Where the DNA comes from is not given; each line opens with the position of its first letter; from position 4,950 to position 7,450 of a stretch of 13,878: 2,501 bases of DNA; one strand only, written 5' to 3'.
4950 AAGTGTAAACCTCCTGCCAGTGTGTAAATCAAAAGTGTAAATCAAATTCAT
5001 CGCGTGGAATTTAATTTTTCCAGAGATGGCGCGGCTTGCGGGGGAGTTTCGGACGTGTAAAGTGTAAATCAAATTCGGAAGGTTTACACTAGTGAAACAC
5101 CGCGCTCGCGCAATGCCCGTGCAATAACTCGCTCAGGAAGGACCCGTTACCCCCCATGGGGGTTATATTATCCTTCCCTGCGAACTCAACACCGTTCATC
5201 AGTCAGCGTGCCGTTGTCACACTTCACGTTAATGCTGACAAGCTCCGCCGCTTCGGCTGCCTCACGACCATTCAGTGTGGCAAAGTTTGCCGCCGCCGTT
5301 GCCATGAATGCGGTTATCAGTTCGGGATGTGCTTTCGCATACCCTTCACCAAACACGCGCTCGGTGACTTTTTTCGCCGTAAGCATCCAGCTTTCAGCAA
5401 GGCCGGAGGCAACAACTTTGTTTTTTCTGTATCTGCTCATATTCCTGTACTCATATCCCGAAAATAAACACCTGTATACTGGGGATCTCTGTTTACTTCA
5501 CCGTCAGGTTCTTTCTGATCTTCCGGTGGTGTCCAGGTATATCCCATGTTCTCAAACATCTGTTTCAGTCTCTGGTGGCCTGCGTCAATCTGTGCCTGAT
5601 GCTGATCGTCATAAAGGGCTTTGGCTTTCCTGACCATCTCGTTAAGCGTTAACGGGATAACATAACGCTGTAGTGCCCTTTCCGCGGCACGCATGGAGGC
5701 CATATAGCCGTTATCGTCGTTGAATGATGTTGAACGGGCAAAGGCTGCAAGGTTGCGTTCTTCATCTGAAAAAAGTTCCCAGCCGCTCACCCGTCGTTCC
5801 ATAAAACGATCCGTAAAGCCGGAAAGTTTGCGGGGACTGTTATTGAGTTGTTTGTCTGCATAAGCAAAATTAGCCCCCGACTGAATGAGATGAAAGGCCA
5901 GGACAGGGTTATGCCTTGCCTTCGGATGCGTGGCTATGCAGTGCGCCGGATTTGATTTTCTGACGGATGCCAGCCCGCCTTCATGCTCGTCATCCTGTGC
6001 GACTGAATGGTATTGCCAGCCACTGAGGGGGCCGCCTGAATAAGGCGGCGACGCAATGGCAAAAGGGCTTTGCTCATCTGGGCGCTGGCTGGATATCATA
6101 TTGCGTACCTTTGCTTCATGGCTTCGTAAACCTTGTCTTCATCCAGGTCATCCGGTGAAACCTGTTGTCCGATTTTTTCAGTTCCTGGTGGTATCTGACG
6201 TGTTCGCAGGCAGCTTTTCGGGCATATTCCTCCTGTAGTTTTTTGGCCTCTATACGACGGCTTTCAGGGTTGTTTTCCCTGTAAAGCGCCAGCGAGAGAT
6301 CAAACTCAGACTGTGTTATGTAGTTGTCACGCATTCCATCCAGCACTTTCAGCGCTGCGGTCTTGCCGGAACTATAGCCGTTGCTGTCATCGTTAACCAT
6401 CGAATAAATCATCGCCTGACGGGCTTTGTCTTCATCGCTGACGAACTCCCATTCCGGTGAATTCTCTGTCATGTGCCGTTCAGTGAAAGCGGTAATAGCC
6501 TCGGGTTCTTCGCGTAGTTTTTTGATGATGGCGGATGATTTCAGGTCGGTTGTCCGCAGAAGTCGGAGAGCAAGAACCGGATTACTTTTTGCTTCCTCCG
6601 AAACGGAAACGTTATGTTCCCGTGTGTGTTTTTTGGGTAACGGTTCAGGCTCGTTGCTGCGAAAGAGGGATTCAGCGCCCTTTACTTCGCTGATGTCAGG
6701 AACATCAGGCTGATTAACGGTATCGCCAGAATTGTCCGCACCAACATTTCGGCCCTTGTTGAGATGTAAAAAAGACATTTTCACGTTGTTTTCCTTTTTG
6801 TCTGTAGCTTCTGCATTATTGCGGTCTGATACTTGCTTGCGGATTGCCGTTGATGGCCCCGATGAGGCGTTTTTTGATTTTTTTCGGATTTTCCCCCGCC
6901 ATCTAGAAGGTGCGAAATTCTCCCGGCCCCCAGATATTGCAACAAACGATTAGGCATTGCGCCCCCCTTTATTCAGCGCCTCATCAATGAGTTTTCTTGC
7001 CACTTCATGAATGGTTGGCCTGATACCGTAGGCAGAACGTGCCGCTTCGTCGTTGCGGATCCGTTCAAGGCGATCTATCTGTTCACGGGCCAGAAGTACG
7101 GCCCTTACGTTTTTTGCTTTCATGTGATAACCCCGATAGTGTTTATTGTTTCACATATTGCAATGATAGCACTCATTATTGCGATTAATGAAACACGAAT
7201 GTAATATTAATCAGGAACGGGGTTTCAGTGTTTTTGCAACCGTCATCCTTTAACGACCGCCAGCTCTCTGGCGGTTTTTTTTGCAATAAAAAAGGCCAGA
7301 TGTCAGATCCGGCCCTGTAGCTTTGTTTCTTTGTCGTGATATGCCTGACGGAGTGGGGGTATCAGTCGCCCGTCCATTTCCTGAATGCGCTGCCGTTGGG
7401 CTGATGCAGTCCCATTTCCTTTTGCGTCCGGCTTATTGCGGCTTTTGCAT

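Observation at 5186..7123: Four-gene cargo operon with tandem ~220-aa paralogs of unrecognisable function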

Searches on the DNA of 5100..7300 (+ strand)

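Call 3: search_dna_similar(query=window:5100-7300:+, collection=ecoli_genomes, mode=near, max_rows=20)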
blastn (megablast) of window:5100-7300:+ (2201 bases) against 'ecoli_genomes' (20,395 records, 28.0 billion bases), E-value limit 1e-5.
Records with a match: 12; places in all: 20; records where one place covers at least 80% of the query: 3.
Genomes with a match: 12 of 5426; with a place that covers at least 80% of the query: 3. Places per genome that has any: lowest 1, median 1, highest 4. On chromosomes: 20 places; on plasmids: 0.
Best place of each record, by identity: >=99% 1; 95-99% 2; 90-95% 8; 80-90% 1.
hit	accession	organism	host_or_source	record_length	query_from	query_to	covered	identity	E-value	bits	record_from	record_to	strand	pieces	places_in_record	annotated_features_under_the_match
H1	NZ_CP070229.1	Escherichia coli strain EC12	Homo sapiens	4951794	1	2201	100%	99.8%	0e+0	4045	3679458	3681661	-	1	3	hypothetical protein (x4)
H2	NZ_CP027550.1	Escherichia coli strain 2015C-4136CT1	Homo sapiens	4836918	1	2111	96%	93.5%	0e+0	3127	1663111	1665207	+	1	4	hypothetical protein (x5)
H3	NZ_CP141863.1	Escherichia coli strain numer 3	Pigeons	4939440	1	2201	83%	93.3%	0e+0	2686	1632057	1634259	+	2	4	hypothetical protein (x5)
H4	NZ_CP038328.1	Escherichia coli O157:H7 strain NE 1092-2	cattle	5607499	149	248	5%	86.0%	2e-19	108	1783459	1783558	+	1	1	hypothetical protein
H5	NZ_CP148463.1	Escherichia coli strain Z1323CEC0007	Chicken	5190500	173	251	4%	93.7%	7e-23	119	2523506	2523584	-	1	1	hypothetical protein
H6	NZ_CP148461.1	Escherichia coli strain Z1323CEC0008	Chicken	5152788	173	251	4%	93.7%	7e-23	119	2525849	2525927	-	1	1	hypothetical protein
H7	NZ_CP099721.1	Escherichia coli strain EC21GDE043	feces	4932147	178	248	3%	95.8%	1e-21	115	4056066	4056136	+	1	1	hypothetical protein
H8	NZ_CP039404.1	Escherichia coli strain 377323_2f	Homo sapiens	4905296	1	56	3%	96.4%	4e-15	94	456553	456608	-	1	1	none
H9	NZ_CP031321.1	Escherichia coli strain ST2350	Homo sapiens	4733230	1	53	2%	92.6%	5e-10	77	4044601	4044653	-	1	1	none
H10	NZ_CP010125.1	Escherichia coli strain C8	cow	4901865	1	53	2%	92.6%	5e-10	77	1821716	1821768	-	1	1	none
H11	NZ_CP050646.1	Escherichia coli strain PapM-36-2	Papio papio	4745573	1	53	2%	92.6%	5e-10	77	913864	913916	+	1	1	none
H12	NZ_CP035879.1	Escherichia coli strain DS26-1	Homo sapiens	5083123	1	53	2%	92.6%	5e-10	77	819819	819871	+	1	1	none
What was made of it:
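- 5090..5155 (.): cos-like element. It is shared with the sequence immediately upstream of terS in an E. coli prophage of the putative helper type. E. coli islands carry two copies. Calls 3 (H8-H12), 96, 98, 113.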

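Call 5: get_annotated_region(hit=H1, flank=14000)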
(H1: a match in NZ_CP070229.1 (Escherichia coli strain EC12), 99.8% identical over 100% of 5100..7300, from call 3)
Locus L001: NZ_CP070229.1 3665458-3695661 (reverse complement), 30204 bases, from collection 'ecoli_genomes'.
description: Escherichia coli strain EC12 chromosome, complete genome
organism: Escherichia coli strain EC12 (NCBI taxid 562)
replicon: chromosome; assembly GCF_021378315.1
host: Homo sapiens; source: stool; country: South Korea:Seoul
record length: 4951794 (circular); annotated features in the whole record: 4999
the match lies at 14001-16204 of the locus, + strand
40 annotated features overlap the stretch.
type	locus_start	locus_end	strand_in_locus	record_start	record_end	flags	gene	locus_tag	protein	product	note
CDS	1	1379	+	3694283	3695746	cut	ttdT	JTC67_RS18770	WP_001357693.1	L-tartrate/succinate antiporter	-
CDS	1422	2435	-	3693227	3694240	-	tsaD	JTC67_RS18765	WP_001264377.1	tRNA (adenosine(37)-N6)-threonylcarbamoyltransferase complex transferase subunit TsaD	-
CDS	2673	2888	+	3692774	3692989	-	rpsU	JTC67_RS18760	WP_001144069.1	30S ribosomal protein S21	-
CDS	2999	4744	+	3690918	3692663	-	dnaG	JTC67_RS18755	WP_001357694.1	DNA primase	-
CDS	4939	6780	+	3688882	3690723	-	rpoD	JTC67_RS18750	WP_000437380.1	RNA polymerase sigma factor RpoD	-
CDS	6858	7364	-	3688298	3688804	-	mug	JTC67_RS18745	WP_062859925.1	G/U mismatch-specific DNA glycosylase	-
tRNA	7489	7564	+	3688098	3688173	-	-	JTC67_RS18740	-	tRNA-Ile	-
CDS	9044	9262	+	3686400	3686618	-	-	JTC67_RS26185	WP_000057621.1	KilA-N domain-containing protein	-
CDS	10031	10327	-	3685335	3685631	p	-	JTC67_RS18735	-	PerC family transcriptional regulator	internal stop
CDS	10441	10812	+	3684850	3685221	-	-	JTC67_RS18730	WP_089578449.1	hypothetical protein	-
CDS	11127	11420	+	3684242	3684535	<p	-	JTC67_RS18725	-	hypothetical protein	incomplete; partial in the middle of a contig; missing C-terminus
CDS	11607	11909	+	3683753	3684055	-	-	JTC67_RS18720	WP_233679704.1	hypothetical protein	-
CDS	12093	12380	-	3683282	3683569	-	-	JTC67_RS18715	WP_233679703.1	hypothetical protein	-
CDS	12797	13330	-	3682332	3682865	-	-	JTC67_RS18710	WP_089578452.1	hypothetical protein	-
CDS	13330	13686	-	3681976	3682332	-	-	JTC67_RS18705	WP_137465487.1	hypothetical protein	-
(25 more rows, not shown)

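Call 9: get_annotated_region(hit=H2, flank=14000)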
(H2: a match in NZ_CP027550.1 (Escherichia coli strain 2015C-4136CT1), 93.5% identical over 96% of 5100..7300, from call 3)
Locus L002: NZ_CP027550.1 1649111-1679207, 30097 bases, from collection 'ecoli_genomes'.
description: Escherichia coli strain 2015C-4136CT1 chromosome, complete genome
organism: Escherichia coli strain 2015C-4136CT1 (NCBI taxid 562)
replicon: chromosome; assembly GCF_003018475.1
host: Homo sapiens; source: stool; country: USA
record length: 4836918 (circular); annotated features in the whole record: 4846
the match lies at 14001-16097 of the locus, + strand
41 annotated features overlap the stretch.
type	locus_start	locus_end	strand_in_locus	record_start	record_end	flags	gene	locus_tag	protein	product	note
CDS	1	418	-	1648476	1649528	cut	fbaB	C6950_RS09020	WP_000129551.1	class I fructose-bisphosphate aldolase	-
CDS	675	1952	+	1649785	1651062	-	yegT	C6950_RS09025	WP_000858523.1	nucleoside permease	-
CDS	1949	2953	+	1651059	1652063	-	yegU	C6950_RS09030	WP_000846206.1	ADP-ribosylglycohydrolase family protein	-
CDS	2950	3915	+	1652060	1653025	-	yegV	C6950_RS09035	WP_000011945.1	carbohydrate kinase family protein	-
CDS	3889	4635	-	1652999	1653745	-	yegW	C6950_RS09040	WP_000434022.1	GntR family transcriptional regulator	-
CDS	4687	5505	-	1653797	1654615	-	yegX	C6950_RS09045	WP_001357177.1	glycoside hydrolase family 25 protein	-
CDS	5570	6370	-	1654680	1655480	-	thiD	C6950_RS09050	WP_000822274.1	bifunctional hydroxymethylpyrimidine kinase/phosphomethylpyrimidine kinase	-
CDS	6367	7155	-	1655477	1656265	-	thiM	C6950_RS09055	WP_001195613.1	hydroxyethylthiazole kinase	-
CDS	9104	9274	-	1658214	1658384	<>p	-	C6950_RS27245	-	BRO-N domain-containing protein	incomplete; partial in the middle of a contig; missing N-terminus and C-terminus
CDS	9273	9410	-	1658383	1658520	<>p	-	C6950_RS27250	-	phage antirepressor Ant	incomplete; partial in the middle of a contig; missing N-terminus and C-terminus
CDS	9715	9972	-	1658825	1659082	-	-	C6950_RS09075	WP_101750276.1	hypothetical protein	-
CDS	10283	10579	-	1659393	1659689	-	-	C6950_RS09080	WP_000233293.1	PerC family transcriptional regulator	-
CDS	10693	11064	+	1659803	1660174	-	-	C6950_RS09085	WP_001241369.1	hypothetical protein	-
CDS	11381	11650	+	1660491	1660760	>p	-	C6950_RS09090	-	hypothetical protein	incomplete; partial in the middle of a contig; missing C-terminus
CDS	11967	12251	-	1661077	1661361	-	-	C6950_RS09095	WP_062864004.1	hypothetical protein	-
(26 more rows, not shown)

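Call 10: get_annotated_region(hit=H3, flank=14000)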
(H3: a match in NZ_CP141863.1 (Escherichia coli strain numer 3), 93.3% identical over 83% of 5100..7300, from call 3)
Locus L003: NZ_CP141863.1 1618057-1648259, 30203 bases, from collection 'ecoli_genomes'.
description: Escherichia coli strain numer 3 chromosome, complete genome
organism: Escherichia coli strain numer 3 (NCBI taxid 562)
replicon: chromosome; assembly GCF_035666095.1
host: Pigeons; source: -; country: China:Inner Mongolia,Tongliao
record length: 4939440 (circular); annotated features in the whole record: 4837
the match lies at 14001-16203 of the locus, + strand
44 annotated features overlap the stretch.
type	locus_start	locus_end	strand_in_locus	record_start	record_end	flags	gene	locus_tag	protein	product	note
CDS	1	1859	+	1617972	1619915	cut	ccmF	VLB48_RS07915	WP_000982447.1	cytochrome c-type biogenesis heme lyase CcmF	-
CDS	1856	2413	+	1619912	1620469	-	dsbE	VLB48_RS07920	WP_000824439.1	thiol:disulfide interchange protein DsbE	-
CDS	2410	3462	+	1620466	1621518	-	ccmH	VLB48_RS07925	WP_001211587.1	cytochrome c-type biogenesis thiol:disulfide oxidoreductase CcmH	-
CDS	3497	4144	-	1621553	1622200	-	narP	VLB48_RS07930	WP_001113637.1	nitrate/nitrite response regulator protein NarP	-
CDS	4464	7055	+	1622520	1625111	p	yejO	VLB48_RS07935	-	autotransporter YejO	internal stop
CDS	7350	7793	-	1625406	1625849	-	-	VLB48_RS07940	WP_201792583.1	hypothetical protein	-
CDS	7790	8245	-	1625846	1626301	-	-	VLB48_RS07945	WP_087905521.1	Panacea domain-containing protein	-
CDS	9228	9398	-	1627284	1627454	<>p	-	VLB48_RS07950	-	Bro-N domain-containing protein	incomplete; partial in the middle of a contig; missing N-terminus and C-terminus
CDS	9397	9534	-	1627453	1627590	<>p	-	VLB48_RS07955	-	phage antirepressor Ant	incomplete; partial in the middle of a contig; missing N-terminus and C-terminus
CDS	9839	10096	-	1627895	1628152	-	-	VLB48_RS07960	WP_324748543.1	hypothetical protein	-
CDS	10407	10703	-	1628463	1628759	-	-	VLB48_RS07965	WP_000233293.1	PerC family transcriptional regulator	-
CDS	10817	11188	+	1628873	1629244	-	-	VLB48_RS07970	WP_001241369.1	hypothetical protein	-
CDS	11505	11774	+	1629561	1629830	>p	-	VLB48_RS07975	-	hypothetical protein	incomplete; partial in the middle of a contig; missing C-terminus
CDS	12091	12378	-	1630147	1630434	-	-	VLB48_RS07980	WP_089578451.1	hypothetical protein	-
CDS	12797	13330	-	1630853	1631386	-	-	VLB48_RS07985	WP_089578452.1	hypothetical protein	-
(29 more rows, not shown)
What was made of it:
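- Integrase and att-type flanks in relatives (calls 5, 9, 10).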

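Call 87: search_dna_similar(query=L022:2315-5335:+, collection=ecoli_genomes, mode=distant, max_rows=12)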
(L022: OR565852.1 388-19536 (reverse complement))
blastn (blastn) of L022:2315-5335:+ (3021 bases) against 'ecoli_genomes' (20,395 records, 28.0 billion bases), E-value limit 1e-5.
Records with a match: 69; places in all: 71; records where one place covers at least 80% of the query: 52.
Genomes with a match: 69 of 5426; with a place that covers at least 80% of the query: 52. Places per genome that has any: lowest 1, median 1, highest 2. On chromosomes: 71 places; on plasmids: 0.
Best place of each record, by identity: 60-80% 69.
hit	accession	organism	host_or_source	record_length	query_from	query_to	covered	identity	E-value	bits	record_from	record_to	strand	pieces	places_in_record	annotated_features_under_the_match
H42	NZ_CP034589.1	Escherichia coli strain L37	anus swab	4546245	1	3021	100%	74.7%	0e+0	1989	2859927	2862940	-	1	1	major capsid protein | S49 family peptidase | hypothetical protein | head decoration protein | phage portal protein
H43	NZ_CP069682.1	Escherichia coli O176:H45 strain MIN9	Homo sapiens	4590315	1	3021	100%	74.4%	0e+0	1943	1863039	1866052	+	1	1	major capsid protein | S49 family peptidase | hypothetical protein | head decoration protein | phage portal protein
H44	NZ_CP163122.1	Escherichia coli strain W21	Homo sapiens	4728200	1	3021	100%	74.3%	0e+0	1927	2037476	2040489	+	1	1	major capsid protein | S49 family peptidase | hypothetical protein | head decoration protein | phage portal protein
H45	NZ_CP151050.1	Escherichia coli strain 20KM2222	Dog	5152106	1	3021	100%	74.2%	0e+0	1922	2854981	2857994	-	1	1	major capsid protein | S49 family peptidase | hypothetical protein | head decoration protein | phage portal protein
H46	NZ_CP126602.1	Escherichia coli strain Ec1117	Oregano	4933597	1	3021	100%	74.2%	0e+0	1923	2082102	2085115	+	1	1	major capsid protein | S49 family peptidase | hypothetical protein | head decoration protein | phage portal protein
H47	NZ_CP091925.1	Escherichia coli strain JNQH497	Homo sapiens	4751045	1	3021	100%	74.2%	0e+0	1923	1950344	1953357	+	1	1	major capsid protein | S49 family peptidase | hypothetical protein | head decoration protein | phage portal protein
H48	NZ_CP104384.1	Escherichia coli strain JNQH498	Homo sapiens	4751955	1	3021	100%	74.2%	0e+0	1923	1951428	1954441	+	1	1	major capsid protein | S49 family peptidase | hypothetical protein | head decoration protein | phage portal protein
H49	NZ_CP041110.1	Escherichia coli strain ECCTRSRTH03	Swine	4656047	2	3021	100%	74.2%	0e+0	1920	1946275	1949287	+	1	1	major capsid protein | S49 family peptidase | hypothetical protein | head decoration protein | phage portal protein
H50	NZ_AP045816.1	Escherichia coli strain 23CRST046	Homo sapiens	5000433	1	3021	100%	74.2%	0e+0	1919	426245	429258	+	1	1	major capsid protein | S49 family peptidase | hypothetical protein | head decoration protein | phage portal protein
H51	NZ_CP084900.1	Escherichia coli strain EC20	Homo sapiens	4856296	2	3021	100%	74.2%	0e+0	1921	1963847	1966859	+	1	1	major capsid protein | S49 family peptidase | hypothetical protein | head decoration protein | phage portal protein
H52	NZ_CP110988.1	Escherichia coli strain XYEH3314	Homo sapiens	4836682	2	3021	100%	74.2%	0e+0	1921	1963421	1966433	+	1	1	major capsid protein | S49 family peptidase | hypothetical protein | head decoration protein | phage portal protein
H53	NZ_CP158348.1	Escherichia coli strain 23713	Homo sapiens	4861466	2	3021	100%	74.2%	0e+0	1921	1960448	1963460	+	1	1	major capsid protein | S49 family peptidase | hypothetical protein | head decoration protein | phage portal protein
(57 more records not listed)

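Call 88: get_annotated_region(hit=H42, flank=9000)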
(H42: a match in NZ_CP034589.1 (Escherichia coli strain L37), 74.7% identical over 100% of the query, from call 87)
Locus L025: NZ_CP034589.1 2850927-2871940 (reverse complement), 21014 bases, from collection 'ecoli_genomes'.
description: Escherichia coli strain L37 chromosome, complete genome
organism: Escherichia coli strain L37 (NCBI taxid 562)
replicon: chromosome; assembly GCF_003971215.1
host: -; source: anus swab; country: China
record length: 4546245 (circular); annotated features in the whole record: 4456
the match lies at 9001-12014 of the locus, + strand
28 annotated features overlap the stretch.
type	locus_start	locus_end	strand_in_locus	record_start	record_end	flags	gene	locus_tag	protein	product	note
CDS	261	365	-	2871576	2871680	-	-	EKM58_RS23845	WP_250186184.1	small membrane protein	-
CDS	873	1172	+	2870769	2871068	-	-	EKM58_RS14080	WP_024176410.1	phage holin family protein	-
CDS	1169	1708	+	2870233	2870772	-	-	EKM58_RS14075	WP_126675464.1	glycoside hydrolase family 108 protein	-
CDS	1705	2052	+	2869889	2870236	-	-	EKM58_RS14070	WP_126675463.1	hypothetical protein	-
CDS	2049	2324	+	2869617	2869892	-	-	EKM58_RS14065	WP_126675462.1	hypothetical protein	-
CDS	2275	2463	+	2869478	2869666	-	-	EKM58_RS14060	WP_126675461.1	hypothetical protein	-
CDS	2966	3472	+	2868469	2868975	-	-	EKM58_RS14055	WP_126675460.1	hypothetical protein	-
CDS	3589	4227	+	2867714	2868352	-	-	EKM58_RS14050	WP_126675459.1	hypothetical protein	-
CDS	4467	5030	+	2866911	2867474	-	-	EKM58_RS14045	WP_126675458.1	hypothetical protein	-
CDS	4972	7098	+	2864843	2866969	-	-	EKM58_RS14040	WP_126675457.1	phage terminase large subunit family protein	-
CDS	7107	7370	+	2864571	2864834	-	gpW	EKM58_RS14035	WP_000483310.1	gpW family head-tail joining protein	-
CDS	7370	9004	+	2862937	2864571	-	-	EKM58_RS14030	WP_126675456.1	phage portal protein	-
CDS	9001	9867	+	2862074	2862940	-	-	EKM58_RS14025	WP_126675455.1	S49 family peptidase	-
CDS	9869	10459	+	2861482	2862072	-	-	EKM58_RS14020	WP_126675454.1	hypothetical protein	-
CDS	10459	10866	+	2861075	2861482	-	-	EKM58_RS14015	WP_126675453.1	head decoration protein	-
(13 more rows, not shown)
